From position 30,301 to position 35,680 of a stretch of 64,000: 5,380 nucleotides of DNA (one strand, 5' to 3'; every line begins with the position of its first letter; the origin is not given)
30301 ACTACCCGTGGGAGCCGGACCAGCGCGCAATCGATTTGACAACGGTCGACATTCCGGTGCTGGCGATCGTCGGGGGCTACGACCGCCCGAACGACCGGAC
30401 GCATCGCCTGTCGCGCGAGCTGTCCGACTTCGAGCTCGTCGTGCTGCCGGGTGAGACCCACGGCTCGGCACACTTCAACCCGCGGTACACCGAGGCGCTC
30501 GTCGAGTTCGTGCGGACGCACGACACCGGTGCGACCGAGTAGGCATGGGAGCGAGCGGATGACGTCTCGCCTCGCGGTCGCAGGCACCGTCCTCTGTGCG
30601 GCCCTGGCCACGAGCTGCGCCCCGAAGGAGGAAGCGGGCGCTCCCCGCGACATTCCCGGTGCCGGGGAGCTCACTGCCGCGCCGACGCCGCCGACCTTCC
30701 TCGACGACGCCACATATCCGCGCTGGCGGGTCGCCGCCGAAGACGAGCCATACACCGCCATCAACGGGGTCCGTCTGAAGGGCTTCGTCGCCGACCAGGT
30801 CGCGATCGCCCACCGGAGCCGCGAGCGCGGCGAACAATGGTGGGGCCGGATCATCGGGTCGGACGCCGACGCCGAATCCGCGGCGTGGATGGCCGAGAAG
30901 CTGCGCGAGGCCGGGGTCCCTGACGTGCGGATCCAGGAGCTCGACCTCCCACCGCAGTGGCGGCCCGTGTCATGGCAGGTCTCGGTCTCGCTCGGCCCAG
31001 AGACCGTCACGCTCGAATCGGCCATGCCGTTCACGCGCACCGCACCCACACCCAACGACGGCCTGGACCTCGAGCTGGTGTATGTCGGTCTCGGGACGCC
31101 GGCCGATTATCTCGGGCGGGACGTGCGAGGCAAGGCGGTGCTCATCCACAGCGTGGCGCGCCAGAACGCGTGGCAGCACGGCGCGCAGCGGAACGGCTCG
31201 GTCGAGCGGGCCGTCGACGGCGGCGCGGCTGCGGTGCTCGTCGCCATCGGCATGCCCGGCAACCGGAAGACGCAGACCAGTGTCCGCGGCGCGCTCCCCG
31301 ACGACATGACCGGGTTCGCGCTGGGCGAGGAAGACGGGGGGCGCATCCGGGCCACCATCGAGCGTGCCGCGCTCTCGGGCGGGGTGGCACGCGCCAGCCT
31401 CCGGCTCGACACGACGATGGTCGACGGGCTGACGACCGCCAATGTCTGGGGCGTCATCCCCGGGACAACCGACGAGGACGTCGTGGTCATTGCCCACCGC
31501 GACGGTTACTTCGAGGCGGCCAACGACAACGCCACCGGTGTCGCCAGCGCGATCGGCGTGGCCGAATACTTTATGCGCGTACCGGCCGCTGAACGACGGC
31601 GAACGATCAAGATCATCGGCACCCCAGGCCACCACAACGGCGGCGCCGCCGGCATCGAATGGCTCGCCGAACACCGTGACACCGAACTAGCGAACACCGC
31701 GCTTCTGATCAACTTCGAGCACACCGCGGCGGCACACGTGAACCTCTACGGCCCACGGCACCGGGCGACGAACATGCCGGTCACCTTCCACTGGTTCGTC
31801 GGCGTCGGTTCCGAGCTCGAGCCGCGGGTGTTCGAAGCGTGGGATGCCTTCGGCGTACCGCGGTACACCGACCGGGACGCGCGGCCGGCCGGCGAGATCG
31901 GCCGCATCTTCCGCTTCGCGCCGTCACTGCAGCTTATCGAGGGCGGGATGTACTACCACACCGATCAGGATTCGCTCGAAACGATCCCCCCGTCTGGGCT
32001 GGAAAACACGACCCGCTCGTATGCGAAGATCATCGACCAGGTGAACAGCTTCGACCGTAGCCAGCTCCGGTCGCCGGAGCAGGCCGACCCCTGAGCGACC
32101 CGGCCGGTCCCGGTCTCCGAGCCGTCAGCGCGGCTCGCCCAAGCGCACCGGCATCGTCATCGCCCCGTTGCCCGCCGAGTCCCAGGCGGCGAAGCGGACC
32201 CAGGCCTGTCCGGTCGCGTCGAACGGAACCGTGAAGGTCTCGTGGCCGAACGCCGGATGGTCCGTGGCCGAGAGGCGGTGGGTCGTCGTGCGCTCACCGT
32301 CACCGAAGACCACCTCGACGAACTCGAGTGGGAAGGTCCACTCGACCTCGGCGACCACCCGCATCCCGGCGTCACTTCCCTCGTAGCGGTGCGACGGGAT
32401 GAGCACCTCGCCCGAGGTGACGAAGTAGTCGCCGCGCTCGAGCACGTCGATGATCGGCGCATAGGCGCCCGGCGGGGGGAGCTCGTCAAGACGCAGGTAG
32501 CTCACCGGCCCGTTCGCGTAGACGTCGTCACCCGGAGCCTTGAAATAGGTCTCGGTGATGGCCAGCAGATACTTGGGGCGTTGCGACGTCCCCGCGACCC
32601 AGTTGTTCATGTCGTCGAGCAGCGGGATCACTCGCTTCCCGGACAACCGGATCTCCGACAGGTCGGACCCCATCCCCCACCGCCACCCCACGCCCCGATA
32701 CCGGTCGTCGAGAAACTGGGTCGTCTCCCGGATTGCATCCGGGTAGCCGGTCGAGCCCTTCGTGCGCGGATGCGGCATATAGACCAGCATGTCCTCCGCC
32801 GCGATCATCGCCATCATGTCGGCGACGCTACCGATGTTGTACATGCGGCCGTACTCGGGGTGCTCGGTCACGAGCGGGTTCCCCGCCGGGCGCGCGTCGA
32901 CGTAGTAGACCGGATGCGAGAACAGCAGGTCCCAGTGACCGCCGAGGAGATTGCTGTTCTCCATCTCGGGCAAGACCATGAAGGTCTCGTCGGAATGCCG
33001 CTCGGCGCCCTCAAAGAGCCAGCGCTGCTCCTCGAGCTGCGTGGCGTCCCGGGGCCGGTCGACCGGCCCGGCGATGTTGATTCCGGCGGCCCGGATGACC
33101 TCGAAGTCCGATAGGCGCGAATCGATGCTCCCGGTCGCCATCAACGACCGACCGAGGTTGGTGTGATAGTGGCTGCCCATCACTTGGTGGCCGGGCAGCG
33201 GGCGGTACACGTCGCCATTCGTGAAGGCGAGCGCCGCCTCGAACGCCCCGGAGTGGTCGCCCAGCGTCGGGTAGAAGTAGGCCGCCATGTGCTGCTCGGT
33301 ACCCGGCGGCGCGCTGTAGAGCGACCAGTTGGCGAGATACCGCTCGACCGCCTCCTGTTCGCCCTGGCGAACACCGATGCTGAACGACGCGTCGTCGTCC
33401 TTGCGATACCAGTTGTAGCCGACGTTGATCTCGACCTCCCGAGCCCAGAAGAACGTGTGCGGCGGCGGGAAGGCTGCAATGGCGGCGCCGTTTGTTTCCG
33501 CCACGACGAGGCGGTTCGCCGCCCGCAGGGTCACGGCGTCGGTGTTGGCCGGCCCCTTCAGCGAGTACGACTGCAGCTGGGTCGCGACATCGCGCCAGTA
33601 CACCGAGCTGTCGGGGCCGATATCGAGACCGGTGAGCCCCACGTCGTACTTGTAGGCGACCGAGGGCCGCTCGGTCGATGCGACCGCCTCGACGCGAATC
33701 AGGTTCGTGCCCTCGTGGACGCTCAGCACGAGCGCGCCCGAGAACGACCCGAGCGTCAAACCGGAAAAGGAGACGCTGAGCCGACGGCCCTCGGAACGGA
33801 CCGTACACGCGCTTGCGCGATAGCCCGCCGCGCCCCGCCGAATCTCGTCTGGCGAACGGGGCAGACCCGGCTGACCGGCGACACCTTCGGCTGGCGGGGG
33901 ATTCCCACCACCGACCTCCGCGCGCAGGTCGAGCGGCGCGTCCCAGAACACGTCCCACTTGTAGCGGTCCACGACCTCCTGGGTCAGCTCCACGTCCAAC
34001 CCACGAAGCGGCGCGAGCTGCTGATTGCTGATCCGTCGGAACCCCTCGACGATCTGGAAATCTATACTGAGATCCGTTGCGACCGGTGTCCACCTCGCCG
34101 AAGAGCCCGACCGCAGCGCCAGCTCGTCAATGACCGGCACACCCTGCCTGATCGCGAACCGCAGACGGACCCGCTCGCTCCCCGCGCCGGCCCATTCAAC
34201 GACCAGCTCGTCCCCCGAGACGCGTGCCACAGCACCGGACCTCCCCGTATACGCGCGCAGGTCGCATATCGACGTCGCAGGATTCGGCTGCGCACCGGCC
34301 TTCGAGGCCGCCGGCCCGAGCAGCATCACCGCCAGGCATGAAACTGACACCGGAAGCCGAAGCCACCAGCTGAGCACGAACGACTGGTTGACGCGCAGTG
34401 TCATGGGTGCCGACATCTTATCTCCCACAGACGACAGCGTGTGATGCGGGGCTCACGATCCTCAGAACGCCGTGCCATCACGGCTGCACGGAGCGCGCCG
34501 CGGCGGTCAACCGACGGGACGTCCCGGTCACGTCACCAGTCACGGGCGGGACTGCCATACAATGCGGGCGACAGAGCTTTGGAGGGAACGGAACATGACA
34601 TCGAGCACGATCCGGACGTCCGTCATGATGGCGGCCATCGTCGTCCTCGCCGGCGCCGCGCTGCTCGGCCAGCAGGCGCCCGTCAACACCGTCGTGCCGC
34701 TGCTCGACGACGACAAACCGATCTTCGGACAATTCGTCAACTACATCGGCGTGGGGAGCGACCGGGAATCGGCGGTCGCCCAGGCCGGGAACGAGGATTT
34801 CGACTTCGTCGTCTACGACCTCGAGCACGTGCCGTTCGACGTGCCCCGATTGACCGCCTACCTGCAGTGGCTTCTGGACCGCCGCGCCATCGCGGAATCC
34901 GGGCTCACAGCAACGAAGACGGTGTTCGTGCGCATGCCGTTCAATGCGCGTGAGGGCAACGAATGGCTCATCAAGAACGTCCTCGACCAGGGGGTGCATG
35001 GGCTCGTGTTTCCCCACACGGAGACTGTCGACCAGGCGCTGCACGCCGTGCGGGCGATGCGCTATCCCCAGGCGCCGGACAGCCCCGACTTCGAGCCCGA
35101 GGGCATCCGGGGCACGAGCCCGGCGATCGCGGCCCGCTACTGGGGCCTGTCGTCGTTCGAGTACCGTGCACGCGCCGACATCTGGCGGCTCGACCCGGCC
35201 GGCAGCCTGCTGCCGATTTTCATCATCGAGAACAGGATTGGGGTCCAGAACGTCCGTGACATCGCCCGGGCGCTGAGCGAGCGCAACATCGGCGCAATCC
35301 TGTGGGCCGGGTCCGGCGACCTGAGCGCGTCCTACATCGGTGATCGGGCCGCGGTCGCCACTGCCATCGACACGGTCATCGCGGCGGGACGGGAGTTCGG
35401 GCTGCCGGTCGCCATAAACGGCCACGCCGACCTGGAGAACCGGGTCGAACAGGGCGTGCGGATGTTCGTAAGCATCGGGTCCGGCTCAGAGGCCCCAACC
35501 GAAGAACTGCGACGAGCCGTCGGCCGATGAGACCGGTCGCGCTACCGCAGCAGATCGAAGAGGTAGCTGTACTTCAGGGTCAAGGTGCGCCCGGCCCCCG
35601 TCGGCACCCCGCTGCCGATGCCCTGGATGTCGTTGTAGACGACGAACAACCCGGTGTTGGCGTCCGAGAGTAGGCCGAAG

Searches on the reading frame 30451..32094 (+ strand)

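Call 8: search_protein_families(library=pfam, proteins=[window:30451-32094:+], max_evalue=0.001)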
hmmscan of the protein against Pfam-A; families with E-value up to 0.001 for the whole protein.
window:30451-32094:+ (547 aa): 2 families
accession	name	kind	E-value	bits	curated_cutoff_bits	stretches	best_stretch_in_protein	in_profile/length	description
PF04389.22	Peptidase_M28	-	1.2e-10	41.9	21.3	1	331-525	1-190/193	Peptidase family M28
PF16254.10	DUF4910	-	0.0002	20.7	26.6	0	335-410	62-130/247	Domain of unknown function (DUF4910)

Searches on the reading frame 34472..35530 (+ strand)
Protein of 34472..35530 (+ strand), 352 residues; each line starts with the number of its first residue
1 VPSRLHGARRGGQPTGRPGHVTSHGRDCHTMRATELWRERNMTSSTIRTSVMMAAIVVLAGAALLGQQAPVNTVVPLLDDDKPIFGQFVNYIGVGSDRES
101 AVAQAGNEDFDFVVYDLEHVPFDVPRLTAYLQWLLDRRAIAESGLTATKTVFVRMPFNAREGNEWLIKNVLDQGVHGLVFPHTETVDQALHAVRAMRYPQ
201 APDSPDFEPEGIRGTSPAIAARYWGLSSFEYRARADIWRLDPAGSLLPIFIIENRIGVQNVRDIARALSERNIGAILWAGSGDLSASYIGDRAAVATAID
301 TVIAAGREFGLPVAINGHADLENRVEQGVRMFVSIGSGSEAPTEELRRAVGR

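Call 8: search_protein_families(library=pfam, proteins=[window:34472-35530:+], max_evalue=0.001)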
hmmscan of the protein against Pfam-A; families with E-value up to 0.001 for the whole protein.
window:34472-35530:+ (352 aa): 1 family
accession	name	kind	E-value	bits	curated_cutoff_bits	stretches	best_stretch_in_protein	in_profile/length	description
PF03328.21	HpcH_HpaI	-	5.7e-13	49.1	25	1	96-337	8-213/221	HpcH/HpaI aldolase/citrate lyase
